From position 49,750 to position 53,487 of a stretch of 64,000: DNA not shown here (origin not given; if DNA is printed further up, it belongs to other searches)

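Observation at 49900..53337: All three beta-oxidation activities (hydratase, 3-hydroxyacyl-CoA dehydrogenase, thiolase) fused in one 1145-aa polypeptide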

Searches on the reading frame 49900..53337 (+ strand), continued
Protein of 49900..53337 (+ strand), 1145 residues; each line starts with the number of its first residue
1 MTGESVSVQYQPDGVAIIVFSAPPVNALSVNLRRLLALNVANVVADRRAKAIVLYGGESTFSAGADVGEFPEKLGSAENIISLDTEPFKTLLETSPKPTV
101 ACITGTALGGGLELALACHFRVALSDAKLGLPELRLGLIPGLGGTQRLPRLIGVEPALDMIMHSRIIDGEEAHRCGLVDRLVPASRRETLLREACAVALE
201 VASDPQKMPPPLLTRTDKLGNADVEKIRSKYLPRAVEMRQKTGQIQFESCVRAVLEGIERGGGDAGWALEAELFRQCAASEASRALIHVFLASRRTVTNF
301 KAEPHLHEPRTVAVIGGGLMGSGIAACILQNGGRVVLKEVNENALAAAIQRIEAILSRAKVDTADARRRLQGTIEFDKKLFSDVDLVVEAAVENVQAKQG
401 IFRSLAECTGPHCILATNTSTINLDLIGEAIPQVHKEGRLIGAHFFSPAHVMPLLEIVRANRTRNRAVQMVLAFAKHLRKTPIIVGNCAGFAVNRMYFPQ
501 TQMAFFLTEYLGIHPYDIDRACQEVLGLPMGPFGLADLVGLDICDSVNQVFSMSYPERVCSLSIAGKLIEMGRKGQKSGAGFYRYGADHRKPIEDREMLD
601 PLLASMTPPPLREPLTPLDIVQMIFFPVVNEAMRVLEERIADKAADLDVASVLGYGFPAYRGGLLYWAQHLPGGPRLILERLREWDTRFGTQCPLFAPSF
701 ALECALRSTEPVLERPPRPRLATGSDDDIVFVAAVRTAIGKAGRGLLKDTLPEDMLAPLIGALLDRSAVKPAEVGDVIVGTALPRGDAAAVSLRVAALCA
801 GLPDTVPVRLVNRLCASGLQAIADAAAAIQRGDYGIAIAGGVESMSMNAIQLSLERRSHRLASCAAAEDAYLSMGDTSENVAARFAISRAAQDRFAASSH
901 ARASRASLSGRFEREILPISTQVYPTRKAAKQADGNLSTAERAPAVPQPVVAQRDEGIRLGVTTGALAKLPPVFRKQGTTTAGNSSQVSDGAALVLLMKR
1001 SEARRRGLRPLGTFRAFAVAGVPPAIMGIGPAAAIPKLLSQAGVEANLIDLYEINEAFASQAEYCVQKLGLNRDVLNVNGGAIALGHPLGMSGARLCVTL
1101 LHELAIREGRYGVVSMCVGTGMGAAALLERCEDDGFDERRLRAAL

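Call 51: predict_structure(alignment_id=A2)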
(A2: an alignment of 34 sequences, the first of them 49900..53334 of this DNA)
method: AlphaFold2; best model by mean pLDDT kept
length: 1145 residues; sequences in the alignment: 34
mean_pLDDT: 88.2   pTM: 0.87
mean pLDDT of the five models: 88.2, 88.0, 86.3, 86.0, 85.7
residues with pLDDT >= 90: 717; 70-90: 330; 50-70: 82; < 50: 16
segments of 3 or more residues with pLDDT < 50: 1137-1145
pLDDT, mean of each block of 10 residues (from residue 1): 78 92 67 83 91 85 60 52 56 88 88 90 92 86 87 92 90 94 90 94 87 84 86 90 90 90 83 85 90 74 78 94 96 96 96 92 91 95 96 91 96 93 89 93 93 93 91 92 91 93 94 94 93 92 88 90 91 92 83 91 76 86 97 93 93 93 96 94 93 92 87 85 90 96 90 95 95 97 78 95 95 92 97 97 83 71 80 87 93 94 89 92 74 54 73 91 91 90 90 97 92 96 90 96 92 94 93 93 90 95 90 91 94 56 40
secondary structure, 60 per line:
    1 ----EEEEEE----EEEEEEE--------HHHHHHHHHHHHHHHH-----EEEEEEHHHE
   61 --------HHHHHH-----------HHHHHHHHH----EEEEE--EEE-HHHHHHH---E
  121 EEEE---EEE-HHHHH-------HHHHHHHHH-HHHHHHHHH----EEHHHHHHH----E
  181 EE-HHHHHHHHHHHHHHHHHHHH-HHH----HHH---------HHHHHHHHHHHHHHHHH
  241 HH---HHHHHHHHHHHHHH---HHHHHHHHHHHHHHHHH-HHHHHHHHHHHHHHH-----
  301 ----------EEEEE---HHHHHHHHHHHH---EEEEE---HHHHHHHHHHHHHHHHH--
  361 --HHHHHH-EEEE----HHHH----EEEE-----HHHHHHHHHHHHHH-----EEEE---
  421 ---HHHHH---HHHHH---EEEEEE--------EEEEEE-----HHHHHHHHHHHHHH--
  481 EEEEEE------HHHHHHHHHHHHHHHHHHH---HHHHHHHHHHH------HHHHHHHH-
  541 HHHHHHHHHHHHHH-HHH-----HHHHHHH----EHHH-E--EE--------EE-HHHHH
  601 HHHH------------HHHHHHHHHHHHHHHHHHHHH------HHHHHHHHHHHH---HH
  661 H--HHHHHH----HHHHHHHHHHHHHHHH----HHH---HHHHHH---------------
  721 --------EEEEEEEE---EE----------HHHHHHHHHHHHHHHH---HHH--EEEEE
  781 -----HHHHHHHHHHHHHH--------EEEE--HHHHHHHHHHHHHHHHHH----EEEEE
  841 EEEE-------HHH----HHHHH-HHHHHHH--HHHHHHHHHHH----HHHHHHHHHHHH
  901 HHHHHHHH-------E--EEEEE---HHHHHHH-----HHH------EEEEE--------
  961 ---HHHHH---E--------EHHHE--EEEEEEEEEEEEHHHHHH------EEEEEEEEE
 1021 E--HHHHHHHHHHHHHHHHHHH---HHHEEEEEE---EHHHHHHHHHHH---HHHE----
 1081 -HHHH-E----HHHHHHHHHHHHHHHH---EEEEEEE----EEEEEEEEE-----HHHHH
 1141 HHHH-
elements in order (helices of 4 or more, strands of 3 or more residues): E5-10 E15-21 H30-45 E51-56 H69-74 H86-94 E99-103 E106-108 H110-116 E120-124 E128-130 H132-136 H144-152 H154-162 H169-175 E180-182 H184-203 H224-242 H246-259 H263-279 H281-295 E311-315 H319-330 E334-338 H342-358 H363-368 E370-373 H378-381 E386-389 H395-408 E414-417 H424-428 H432-436 E440-445 E454-459 H465-478 E481-486 H493-511 H515-525 H532-539 H541-554 H564-570 H596-604 H617-637 H644-655 H664-669 H674-689 H700-705 E729-736 H752-767 E776-780 H786-799 E808-811 H814-831 E836-844 H859-863 H865-871 H874-884 H889-908 E919-923 H927-933 E948-952 H964-968 E988-999 H1000-1005 E1012-1021 H1024-1042 E1049-1054 H1059-1069 H1082-1085 H1092-1107 E1111-1117 E1122-1130 H1136-1144
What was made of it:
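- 52015..52080 (+): Inter-module linker, residues 706-727 (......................). It takes the place of the MFP PTS1 tail and the thiolase PTS2 presequence. Coil in the AF2 model, with block pLDDT 85-90 (call 51).
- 53290..53334 (+): Disordered C-terminal tail, residues 1131-1145, ending -LRAAL. It sits where other red algae carry a canonical PTS1. Block pLDDT 56 then 40 (call 51).
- On Type-I peroxisomal 3-ketoacyl-CoA thiolase (KAT/ACAA1/POT1): Only a monomer could be modelled (call 51).
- On PTS1-imported peroxisomal matrix protein: The tail is disordered and accessible (call 51).
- Structure: the AF2 model has pLDDT 88 and pTM 0.87, a confidently placed linker and a disordered tail (call 51).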

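Call 53: search_protein_families(library=pfam, proteins=[P0227, P0203, P0204, P0212], max_evalue=0.00001)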
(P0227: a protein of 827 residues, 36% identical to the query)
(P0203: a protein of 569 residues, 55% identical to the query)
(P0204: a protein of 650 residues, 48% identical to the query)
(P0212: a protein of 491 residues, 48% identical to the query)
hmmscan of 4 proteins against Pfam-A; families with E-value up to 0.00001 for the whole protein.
P0227 (827 aa): 4 families
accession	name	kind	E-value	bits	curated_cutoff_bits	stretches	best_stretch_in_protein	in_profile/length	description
PF00108.29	Thiolase_N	-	8.4e-68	229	26.4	2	2-204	2-208/260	Thiolase, N-terminal domain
PF02737.24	3HCDH_N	-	1e-58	198.7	22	1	438-617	1-180/180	3-hydroxyacyl-CoA dehydrogenase, NAD binding domain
PF02803.24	Thiolase_C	-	5.2e-44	149.3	27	1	302-423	2-123/123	Thiolase, C-terminal domain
PF00725.27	3HCDH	-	2.8e-39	134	22.1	2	620-712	2-96/97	3-hydroxyacyl-CoA dehydrogenase, C-terminal domain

P0203 (569 aa): 3 families
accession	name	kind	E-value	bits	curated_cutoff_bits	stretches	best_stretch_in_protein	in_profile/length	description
PF00108.29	Thiolase_N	-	6.2e-69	232.7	26.4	1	174-430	1-259/260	Thiolase, N-terminal domain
PF02803.24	Thiolase_C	-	1.2e-48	164.2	27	1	439-558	2-121/123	Thiolase, C-terminal domain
PF00725.27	3HCDH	-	3.6e-06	27.8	22.1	0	6-33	70-97/97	3-hydroxyacyl-CoA dehydrogenase, C-terminal domain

P0204 (650 aa): 3 families
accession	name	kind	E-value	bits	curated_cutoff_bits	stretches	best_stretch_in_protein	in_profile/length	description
PF00108.29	Thiolase_N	-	2.1e-72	244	26.4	1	265-518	1-259/260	Thiolase, N-terminal domain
PF02803.24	Thiolase_C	-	8.2e-49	164.8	27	1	526-646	1-121/123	Thiolase, C-terminal domain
PF00725.27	3HCDH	-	4.4e-35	120.5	22.1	1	32-123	1-95/97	3-hydroxyacyl-CoA dehydrogenase, C-terminal domain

P0212 (491 aa): 2 families
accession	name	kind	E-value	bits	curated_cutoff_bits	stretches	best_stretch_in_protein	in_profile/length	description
PF00108.29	Thiolase_N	-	3.7e-79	266.2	26.4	1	110-359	1-259/260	Thiolase, N-terminal domain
PF02803.24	Thiolase_C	-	1.7e-46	157.3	27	1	369-488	3-122/123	Thiolase, C-terminal domain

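Call 55: fold_search(model_id=the predicted structure, library=pdb)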
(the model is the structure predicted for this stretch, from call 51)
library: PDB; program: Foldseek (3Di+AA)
matches with E <= 10: 1987; with E <= 0.001: 1619
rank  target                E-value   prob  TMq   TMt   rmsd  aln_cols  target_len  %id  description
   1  2wtb                  2.7e-55  1.00  0.55  0.91   3.1       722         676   40  Arabidopsis thaliana multifuctional protein, MFP2 (released 2010-05-12)
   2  6zic_BBB              8.9e-53  1.00  0.56  0.88   3.3       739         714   30  CRYSTAL STRUCTURE OF RAT PEROXISOMAL MULTIFUNCTIONAL ENZYME TYPE-1 (RPMFE1) COMPLEXED WITH 3S-HYDROXYBUTANOYL-COA AN (released 2021-07-07)
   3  5omo_B                1.8e-52  1.00  0.55  0.86   3.7       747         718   30  CRYSTAL STRUCTURE OF RAT PEROXISOMAL MULTIFUNCTIONAL ENZYME TYPE-1 (RPMFE1) COMPLEXED WITH WITH 3S-HYDROXY-DECANOYL-CO (released 2017-09-06)
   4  6z5v_AAA              4.6e-52  1.00  0.55  0.85   3.6       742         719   30  CRYSTAL STRUCTURE OF RAT PEROXISOMAL MULTIFUNCTIONAL ENZYME TYPE-1 (RPMFE1) COMPLEXED WITH 3-KETODECANOYL-COA IN CRO (released 2020-12-09)
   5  6z5o                  5.6e-52  1.00  0.55  0.86   3.7       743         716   30  CRYSTAL STRUCTURE OF RAT PEROXISOMAL MULTIFUNCTIONAL ENZYME TYPE-1 (RPMFE1) COMPLEXED WITH COENZYME-A AND OXIDISED NICOT (released 2020-12-09)
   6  6zib_BBB              2.1e-51  1.00  0.56  0.87   3.3       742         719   30  CRYSTAL STRUCTURE OF RAT PEROXISOMAL MULTIFUNCTIONAL ENZYME TYPE-1 (RPMFE1) COMPLEXED WITH ACETOACETYL-COA AND NADH (released 2021-07-07)
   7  6zic_AAA              5.8e-51  1.00  0.55  0.85   3.5       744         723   30  CRYSTAL STRUCTURE OF RAT PEROXISOMAL MULTIFUNCTIONAL ENZYME TYPE-1 (RPMFE1) COMPLEXED WITH 3S-HYDROXYBUTANOYL-COA AN (released 2021-07-07)
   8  2x58_A                9.1e-51  1.00  0.54  0.84   3.8       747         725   31  The crystal structure of MFE1 liganded with CoA (released 2010-05-12)
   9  6zib_AAA              1.3e-50  1.00  0.55  0.85   3.7       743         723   31  CRYSTAL STRUCTURE OF RAT PEROXISOMAL MULTIFUNCTIONAL ENZYME TYPE-1 (RPMFE1) COMPLEXED WITH ACETOACETYL-COA AND NADH (released 2021-07-07)
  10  6z5v_BBB              1.7e-50  1.00  0.55  0.87   3.4       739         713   30  CRYSTAL STRUCTURE OF RAT PEROXISOMAL MULTIFUNCTIONAL ENZYME TYPE-1 (RPMFE1) COMPLEXED WITH 3-KETODECANOYL-COA IN CRO (released 2020-12-09)
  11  3zwa_A                2.0e-50  1.00  0.55  0.84   3.8       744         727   30  CRYSTAL STRUCTURE OF RAT PEROXISOMAL MULTIFUNCTIONAL ENZYME TYPE 1 (RPMFE1) COMPLEXED WITH 3S-HYDROXY-HEXANOYL-COA (released 2012-08-08)
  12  6z5f_BBB              2.0e-50  1.00  0.54  0.86   3.8       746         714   31  CRYSTAL STRUCTURE OF RAT PEROXISOMAL MULTIFUNCTIONAL ENZYME TYPE-1 (RPMFE1) COMPLEXED WITH 3-KETODECANOYL-COA AND OX (released 2020-12-09)
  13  6ium_A                2.6e-50  1.00  0.53  0.85   3.9       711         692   32  Crystal structure of enoyl-CoA hydratase (ECH) from Ralstonia eutropha H16 (released 2018-12-19)
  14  3zwb_A                2.9e-50  1.00  0.54  0.84   3.9       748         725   30  CRYSTAL STRUCTURE OF RAT PEROXISOMAL MULTIFUNCTIONAL ENZYME TYPE 1 (RPMFE1) COMPLEXED WITH 2TRANS-HEXENOYL-COA (released 2012-08-08)
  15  6z5f_AAA              4.5e-50  1.00  0.55  0.86   3.6       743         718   30  CRYSTAL STRUCTURE OF RAT PEROXISOMAL MULTIFUNCTIONAL ENZYME TYPE-1 (RPMFE1) COMPLEXED WITH 3-KETODECANOYL-COA AND OX (released 2020-12-09)
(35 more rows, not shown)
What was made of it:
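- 51367..52014 (+): Dehydrogenase C-terminal helical domains, residues 490-705 (Pfam 3HCDH 490-585 plus the second helical repeat typical of MFE1/MFP2); Asn494. The model superposes on 2wtb with target-normalised TM 0.91 (call 55).
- On MFE1 / plant MFP2-type multifunctional protein: TM is 0.91 to 2wtb over 722 columns (call 55).
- Closest known: Plant peroxisomal/glyoxysomal multifunctional protein MFP2/AIM1. Same: The model superposes with TM 0.91 (call 55).
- Tried and rejected: The longest alignment was about 750 columns, with query-normalised TM at most 0.57 (call 55).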
